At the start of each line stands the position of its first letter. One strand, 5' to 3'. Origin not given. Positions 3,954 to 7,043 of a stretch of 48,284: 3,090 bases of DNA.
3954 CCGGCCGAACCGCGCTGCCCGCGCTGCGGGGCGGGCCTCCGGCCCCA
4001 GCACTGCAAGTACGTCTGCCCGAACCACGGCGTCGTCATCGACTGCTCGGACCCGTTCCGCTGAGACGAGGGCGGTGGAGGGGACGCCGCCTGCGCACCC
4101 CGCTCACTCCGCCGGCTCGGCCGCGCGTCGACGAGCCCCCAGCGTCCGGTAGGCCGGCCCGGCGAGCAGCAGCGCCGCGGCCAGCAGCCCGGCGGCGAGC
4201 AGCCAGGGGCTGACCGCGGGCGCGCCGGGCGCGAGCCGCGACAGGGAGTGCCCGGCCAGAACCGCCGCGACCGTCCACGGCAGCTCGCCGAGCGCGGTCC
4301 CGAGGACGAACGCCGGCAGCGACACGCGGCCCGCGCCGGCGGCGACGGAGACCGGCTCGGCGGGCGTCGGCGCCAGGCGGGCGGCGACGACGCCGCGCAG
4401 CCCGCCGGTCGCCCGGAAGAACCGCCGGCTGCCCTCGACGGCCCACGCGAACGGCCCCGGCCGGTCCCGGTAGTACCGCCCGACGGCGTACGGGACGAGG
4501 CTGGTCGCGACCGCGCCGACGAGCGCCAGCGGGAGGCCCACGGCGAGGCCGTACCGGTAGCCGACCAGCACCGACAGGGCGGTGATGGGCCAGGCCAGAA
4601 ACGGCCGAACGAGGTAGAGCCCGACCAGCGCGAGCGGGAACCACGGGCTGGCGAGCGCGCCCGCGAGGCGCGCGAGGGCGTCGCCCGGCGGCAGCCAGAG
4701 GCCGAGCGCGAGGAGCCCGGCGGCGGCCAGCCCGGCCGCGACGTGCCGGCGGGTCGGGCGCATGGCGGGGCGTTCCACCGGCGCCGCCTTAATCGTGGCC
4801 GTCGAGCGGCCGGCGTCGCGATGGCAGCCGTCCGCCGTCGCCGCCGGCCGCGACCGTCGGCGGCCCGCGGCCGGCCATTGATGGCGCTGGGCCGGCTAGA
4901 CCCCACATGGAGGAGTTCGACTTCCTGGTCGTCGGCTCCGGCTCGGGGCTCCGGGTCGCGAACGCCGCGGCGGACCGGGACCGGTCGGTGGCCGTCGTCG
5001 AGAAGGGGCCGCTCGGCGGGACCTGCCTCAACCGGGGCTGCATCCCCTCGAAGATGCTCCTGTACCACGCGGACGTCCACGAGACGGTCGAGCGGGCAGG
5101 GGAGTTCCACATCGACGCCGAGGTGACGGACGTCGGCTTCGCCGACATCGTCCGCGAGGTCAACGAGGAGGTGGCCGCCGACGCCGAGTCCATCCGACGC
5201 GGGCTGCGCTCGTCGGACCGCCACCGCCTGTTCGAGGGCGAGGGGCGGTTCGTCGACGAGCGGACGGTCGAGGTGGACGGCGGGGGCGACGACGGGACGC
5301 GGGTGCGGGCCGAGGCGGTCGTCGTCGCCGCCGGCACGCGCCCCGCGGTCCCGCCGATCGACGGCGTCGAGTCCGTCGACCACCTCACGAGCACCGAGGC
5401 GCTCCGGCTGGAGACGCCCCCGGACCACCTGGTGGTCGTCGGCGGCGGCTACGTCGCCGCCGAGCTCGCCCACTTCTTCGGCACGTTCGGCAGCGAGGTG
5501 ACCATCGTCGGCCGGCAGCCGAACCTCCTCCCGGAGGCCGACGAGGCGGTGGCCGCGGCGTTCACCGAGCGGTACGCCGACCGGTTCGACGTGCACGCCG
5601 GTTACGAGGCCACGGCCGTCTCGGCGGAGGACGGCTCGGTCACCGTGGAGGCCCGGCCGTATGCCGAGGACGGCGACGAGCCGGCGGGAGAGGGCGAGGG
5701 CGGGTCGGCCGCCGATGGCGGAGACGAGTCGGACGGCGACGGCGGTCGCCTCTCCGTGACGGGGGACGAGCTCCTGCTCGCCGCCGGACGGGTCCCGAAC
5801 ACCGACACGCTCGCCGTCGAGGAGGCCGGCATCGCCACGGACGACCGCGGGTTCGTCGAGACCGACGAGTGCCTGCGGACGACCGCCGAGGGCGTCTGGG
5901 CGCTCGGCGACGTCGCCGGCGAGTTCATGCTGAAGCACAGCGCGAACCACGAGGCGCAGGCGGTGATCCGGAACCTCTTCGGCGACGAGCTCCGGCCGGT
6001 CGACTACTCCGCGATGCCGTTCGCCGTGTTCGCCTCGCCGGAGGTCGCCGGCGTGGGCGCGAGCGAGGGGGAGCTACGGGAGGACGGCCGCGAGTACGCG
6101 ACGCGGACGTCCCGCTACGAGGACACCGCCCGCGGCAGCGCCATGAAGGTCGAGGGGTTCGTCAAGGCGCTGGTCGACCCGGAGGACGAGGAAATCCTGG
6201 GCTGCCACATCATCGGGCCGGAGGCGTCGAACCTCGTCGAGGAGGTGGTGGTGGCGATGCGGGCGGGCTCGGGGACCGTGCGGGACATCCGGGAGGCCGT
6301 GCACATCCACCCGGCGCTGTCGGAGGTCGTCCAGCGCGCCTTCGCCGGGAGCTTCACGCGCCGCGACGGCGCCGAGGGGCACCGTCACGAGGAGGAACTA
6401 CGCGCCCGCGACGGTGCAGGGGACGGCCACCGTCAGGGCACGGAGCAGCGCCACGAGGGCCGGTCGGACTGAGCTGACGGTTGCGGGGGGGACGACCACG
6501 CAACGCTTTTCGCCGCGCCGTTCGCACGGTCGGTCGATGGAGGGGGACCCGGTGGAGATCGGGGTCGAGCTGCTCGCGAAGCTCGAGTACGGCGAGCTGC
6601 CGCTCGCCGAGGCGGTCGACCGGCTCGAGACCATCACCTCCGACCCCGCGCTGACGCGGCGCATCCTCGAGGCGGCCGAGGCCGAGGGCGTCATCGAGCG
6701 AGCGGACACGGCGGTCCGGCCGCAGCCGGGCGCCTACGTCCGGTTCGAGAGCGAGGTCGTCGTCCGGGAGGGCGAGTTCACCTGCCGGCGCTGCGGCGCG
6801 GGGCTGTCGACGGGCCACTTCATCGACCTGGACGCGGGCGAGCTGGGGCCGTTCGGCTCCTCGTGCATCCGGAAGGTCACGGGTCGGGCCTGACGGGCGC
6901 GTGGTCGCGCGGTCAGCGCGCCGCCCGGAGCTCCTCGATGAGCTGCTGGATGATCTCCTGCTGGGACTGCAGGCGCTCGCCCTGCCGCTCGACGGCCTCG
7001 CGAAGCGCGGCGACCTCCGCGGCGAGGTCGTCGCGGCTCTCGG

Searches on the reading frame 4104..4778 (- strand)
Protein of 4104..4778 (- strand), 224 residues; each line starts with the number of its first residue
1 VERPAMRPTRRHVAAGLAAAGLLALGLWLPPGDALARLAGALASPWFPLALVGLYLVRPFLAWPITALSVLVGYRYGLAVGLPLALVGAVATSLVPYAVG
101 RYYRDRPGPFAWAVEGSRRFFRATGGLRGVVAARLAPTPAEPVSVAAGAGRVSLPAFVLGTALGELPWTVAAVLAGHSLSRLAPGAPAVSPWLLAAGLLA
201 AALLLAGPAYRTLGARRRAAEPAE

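Call 47: search_protein_families(library=pfam, proteins=[window:4104-4778:-], max_evalue=0.01)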
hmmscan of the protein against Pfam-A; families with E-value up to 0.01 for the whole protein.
window:4104-4778:- (224 aa): 1 family
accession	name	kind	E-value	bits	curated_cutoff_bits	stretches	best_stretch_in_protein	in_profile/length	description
PF09335.16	VTT_dom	-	5.3e-18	66.1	33.9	1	63-177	1-122/123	VTT domain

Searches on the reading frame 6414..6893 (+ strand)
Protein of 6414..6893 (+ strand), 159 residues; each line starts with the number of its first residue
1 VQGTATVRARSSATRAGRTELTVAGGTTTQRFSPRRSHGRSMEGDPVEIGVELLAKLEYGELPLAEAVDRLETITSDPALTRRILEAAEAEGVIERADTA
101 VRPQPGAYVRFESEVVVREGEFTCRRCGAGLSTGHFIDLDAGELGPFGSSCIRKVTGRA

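Call 47: search_protein_families(library=pfam, proteins=[window:6414-6893:+], max_evalue=0.01)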
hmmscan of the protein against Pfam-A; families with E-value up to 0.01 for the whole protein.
window:6414-6893:+ (159 aa): 1 family
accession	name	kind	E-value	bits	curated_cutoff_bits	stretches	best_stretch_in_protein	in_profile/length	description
PF19148.5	DUF5830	-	1.2e-52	177.1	26.8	1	47-158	2-113/114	Family of unknown function (DUF5830)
